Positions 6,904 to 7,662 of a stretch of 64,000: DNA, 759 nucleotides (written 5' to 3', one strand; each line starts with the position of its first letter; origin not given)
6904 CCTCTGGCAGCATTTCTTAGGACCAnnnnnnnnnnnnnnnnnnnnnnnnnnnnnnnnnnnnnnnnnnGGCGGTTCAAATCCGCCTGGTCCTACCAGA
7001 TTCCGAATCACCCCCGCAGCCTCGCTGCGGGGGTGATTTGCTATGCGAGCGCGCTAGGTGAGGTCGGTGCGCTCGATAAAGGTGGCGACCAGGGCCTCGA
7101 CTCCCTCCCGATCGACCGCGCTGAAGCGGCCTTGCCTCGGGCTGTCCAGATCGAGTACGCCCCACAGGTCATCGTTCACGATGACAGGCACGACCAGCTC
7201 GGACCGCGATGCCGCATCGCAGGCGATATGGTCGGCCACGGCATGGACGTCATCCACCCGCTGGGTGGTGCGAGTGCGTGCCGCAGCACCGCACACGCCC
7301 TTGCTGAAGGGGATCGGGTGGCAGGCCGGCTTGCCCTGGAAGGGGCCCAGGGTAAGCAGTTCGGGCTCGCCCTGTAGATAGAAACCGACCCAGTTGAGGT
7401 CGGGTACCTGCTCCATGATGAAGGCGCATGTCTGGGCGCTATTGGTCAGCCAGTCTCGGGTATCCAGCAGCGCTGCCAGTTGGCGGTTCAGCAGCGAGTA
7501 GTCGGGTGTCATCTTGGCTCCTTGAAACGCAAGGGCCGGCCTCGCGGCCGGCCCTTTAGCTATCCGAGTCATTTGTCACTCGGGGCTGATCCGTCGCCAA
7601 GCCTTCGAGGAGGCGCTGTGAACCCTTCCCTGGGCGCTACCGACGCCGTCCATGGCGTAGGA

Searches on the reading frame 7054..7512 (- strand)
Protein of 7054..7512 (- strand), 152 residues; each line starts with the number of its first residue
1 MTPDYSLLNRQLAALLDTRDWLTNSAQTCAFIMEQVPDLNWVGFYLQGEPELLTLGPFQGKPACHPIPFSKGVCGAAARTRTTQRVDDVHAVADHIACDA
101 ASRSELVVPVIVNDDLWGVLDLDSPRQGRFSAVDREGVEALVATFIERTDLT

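Call 60: search_protein_families(library=ncbifam, proteins=[window:7054-7512:-])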
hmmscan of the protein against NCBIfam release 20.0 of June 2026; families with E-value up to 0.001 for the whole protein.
window:7054-7512:- (152 aa): 0 families

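Call 80: search_protein_families(library=pfam, proteins=[window:7054-7512:-])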
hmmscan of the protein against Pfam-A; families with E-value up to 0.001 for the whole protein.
window:7054-7512:- (152 aa): 2 families
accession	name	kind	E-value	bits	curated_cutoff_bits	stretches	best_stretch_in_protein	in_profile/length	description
PF01590.32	GAF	-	5.7e-12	46.8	22.4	1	35-143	15-127/133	GAF domain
PF13185.12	GAF_2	-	1.2e-10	42.1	28.6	1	31-143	10-129/136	GAF domain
